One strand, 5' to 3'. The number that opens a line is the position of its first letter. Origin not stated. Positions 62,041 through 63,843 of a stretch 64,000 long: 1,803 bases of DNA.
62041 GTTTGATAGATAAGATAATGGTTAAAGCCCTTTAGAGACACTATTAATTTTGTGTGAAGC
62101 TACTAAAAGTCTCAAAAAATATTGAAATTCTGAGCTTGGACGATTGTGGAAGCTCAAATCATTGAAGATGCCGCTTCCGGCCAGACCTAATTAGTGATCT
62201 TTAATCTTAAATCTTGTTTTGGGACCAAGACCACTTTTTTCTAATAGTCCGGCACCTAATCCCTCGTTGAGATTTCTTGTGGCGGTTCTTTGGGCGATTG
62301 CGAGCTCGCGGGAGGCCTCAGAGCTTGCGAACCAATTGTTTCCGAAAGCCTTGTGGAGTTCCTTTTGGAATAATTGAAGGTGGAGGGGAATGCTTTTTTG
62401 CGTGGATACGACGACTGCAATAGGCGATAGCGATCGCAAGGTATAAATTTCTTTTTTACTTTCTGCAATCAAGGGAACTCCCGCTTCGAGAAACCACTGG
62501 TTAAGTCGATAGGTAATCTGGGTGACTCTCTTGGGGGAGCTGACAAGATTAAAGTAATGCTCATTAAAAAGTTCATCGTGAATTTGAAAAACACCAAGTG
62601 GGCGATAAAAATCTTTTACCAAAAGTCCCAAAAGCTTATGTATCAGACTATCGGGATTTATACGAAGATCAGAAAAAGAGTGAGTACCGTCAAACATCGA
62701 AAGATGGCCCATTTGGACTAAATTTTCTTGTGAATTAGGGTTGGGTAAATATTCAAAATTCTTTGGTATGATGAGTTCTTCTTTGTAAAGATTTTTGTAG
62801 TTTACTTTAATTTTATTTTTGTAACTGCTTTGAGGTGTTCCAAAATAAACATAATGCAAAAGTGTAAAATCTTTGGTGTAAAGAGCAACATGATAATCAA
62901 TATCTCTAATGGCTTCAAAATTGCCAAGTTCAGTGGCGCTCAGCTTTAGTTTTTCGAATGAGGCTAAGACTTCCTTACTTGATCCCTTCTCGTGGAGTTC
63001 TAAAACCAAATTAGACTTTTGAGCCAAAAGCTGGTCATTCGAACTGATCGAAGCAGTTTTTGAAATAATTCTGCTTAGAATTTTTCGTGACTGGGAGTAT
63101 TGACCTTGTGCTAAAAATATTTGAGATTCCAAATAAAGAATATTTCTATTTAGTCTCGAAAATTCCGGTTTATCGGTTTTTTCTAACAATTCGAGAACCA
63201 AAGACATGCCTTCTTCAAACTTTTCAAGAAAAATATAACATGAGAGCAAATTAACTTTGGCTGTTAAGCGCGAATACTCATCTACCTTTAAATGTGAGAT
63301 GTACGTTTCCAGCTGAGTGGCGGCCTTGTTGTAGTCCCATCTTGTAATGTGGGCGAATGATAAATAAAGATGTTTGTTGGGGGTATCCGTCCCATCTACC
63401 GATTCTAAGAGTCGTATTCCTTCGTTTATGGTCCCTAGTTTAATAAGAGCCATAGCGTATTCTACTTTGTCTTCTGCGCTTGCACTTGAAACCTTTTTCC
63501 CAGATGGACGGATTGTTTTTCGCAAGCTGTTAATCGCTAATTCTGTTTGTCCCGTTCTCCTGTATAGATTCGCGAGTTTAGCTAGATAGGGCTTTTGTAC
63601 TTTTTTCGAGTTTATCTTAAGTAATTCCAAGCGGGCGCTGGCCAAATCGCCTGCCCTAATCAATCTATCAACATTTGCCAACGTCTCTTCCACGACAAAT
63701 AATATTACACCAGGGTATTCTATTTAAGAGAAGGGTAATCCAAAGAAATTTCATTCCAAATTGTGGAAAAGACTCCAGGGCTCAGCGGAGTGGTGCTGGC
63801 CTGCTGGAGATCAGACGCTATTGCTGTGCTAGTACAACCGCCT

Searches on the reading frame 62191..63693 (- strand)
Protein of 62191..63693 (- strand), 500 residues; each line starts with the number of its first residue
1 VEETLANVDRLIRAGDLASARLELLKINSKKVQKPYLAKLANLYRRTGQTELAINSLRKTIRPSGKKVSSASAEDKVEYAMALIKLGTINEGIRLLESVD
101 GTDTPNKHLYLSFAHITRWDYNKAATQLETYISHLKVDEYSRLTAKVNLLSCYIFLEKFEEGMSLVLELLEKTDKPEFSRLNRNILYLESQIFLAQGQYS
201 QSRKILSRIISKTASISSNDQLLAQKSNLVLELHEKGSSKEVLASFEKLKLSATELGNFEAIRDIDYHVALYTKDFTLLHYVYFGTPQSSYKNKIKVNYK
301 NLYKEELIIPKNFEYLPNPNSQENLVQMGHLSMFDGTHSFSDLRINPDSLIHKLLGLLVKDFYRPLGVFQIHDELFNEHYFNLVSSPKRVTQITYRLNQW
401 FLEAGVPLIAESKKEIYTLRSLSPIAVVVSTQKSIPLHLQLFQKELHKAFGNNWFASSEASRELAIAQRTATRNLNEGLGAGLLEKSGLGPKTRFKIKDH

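Call 64: search_protein_families(library=pfam, proteins=[window:62191-63693:-], max_evalue=0.001)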
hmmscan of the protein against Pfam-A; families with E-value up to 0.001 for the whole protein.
window:62191-63693:- (500 aa): 5 families
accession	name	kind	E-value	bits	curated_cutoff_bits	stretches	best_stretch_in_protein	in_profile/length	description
PF12895.13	ANAPC3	-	6.4e-06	26.8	27.2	0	40-98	29-81/82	Anaphase-promoting complex, cyclosome, subunit 3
PF14559.12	TPR_19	-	7.2e-06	26.7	25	0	184-212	26-54/68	Tetratricopeptide repeat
PF13181.12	TPR_8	-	5.9e-05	23.4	25.7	0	37-59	4-26/34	Tetratricopeptide repeat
PF13428.12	TPR_14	-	0.00015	22.5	23.5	0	37-59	4-26/44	Tetratricopeptide repeat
PF07719.23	TPR_2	-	0.00016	22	27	0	36-60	3-27/34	Tetratricopeptide repeat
